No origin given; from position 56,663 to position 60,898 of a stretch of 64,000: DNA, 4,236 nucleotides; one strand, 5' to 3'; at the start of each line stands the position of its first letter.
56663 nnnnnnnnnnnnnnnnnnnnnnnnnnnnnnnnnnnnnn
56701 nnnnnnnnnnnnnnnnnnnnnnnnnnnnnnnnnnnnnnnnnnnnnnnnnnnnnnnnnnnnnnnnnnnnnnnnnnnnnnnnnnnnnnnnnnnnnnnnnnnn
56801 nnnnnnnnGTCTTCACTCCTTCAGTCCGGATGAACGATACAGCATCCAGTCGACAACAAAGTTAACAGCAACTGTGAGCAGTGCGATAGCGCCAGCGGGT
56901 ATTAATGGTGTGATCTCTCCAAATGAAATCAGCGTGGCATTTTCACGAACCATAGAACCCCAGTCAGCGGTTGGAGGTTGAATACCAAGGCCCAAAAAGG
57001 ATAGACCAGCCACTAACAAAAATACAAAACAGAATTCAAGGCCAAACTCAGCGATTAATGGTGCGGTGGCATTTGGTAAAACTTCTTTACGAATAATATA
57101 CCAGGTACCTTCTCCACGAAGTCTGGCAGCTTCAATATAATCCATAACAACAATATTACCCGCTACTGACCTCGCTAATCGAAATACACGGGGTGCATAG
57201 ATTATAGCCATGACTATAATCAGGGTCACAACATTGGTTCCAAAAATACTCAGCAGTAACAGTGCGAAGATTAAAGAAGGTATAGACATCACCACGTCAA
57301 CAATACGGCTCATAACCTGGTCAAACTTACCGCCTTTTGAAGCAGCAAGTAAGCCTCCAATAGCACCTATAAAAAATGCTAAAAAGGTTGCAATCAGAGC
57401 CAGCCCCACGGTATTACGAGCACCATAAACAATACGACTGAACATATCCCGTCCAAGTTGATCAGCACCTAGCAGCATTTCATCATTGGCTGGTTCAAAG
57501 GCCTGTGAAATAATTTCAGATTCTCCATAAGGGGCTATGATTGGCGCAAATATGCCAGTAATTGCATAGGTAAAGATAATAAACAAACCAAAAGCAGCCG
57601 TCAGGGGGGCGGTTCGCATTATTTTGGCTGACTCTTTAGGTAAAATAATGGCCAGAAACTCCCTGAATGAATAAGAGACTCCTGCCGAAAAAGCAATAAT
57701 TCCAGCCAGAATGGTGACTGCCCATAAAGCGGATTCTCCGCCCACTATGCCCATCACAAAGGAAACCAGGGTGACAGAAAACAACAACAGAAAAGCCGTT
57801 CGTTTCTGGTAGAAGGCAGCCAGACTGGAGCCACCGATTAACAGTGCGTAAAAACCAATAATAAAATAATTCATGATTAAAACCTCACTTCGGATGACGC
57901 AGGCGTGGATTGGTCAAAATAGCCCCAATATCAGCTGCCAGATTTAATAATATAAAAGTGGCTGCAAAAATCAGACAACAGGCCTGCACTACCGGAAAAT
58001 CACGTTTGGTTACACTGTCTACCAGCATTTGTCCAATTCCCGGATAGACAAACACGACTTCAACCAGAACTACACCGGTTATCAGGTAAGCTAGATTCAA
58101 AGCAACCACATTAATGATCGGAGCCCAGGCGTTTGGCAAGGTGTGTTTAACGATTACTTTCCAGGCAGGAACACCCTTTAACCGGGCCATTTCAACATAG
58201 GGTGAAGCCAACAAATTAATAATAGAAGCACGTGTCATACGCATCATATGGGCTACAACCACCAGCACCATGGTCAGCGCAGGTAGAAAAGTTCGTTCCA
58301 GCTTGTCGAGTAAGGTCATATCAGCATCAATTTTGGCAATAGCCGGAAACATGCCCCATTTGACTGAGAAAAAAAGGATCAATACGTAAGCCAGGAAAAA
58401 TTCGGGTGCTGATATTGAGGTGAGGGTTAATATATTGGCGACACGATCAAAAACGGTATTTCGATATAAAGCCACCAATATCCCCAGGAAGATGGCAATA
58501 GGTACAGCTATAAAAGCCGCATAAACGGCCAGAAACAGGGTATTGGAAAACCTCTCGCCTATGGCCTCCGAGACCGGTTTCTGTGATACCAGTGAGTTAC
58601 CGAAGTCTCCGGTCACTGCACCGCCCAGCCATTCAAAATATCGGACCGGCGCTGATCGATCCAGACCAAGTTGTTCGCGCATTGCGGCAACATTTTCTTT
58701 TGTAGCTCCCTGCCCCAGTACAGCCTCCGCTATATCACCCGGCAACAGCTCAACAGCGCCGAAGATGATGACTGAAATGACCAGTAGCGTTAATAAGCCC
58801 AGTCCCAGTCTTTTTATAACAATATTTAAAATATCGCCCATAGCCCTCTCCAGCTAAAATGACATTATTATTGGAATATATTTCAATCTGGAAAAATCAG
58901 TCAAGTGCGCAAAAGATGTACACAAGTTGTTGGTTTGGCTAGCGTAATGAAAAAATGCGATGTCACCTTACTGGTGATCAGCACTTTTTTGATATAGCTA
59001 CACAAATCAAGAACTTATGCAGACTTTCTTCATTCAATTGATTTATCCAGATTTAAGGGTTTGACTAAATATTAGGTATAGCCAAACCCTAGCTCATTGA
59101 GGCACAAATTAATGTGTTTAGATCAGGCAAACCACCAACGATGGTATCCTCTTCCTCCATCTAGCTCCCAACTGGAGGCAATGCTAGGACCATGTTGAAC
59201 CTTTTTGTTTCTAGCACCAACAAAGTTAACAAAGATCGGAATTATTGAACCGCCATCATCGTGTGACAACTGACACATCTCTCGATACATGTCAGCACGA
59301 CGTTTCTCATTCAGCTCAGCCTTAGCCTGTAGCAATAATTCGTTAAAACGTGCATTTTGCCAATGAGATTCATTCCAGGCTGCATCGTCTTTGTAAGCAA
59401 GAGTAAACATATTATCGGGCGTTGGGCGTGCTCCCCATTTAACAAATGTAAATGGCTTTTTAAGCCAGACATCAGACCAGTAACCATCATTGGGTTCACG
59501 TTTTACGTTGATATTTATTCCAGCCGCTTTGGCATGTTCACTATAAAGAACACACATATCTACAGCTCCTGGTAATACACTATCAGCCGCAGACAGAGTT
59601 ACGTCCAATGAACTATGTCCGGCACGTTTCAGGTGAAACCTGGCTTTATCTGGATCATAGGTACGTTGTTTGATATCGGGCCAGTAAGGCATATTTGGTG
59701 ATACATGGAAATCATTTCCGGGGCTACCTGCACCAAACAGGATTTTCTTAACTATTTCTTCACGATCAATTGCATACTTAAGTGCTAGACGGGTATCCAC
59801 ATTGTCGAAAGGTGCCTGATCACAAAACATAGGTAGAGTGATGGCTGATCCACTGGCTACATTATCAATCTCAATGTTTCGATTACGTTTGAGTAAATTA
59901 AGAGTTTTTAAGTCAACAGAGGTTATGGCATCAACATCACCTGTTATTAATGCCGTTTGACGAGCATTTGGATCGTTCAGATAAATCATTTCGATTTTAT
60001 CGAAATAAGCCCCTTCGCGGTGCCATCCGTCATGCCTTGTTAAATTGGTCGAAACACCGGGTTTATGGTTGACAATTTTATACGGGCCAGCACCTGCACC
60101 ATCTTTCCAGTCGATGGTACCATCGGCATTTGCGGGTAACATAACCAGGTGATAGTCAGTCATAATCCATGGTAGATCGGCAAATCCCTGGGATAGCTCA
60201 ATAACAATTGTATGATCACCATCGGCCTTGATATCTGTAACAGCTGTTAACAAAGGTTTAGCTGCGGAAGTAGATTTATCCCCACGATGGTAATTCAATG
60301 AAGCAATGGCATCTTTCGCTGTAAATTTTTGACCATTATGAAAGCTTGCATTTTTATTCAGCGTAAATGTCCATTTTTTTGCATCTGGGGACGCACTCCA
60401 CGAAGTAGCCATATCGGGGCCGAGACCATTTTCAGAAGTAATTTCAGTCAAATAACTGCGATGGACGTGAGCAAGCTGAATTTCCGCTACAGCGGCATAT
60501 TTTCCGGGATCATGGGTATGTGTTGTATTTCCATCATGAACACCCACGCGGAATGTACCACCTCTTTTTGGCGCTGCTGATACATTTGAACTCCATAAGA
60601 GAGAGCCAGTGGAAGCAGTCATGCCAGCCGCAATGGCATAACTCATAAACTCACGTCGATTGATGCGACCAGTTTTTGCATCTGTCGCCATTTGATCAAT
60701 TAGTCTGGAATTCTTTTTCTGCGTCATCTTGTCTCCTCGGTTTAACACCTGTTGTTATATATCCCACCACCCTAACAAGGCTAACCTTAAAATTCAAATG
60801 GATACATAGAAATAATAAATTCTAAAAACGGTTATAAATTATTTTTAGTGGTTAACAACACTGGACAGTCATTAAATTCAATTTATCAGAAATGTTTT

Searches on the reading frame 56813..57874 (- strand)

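Call 11: search_protein_families(library=pfam, proteins=[window:56813-57874:-], max_evalue=0.00001)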
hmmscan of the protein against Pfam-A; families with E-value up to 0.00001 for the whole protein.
window:56813-57874:- (353 aa): 1 family
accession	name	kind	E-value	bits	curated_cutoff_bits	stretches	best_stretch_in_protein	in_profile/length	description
PF00528.27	BPD_transp_1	-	1.1e-32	113.6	26.4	1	171-346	2-176/184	Binding-protein-dependent transport system inner membrane component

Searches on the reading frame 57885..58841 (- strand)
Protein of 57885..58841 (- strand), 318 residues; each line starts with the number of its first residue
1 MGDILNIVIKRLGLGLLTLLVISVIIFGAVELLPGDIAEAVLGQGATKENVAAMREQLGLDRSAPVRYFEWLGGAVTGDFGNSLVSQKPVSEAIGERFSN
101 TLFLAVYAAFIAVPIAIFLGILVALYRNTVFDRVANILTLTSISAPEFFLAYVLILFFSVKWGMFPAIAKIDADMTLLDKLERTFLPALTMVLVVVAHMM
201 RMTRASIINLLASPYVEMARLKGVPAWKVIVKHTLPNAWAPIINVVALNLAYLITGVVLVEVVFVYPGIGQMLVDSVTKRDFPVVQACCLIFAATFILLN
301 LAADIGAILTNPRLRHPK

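Call 11: search_protein_families(library=pfam, proteins=[window:57885-58841:-], max_evalue=0.00001)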
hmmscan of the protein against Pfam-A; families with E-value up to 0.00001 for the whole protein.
window:57885-58841:- (318 aa): 2 families
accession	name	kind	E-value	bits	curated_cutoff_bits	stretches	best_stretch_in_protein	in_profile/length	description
PF00528.27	BPD_transp_1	-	7.8e-35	120.7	26.4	1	116-315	1-183/184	Binding-protein-dependent transport system inner membrane component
PF19300.4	BPD_transp_1_N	-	4.1e-12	46.7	23.8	1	5-103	2-112/114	Binding-prot-dependent transport system membrane comp, N-term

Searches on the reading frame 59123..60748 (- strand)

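Call 11: search_protein_families(library=pfam, proteins=[window:59123-60748:-], max_evalue=0.00001)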
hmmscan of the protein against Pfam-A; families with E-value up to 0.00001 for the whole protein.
window:59123-60748:- (541 aa): 1 family
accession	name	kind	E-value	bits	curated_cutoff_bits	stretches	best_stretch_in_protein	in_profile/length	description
PF00496.27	SBP_bac_5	-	2e-75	254.7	32.4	1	110-455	3-363/368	Bacterial extracellular solute-binding proteins, family 5 Middle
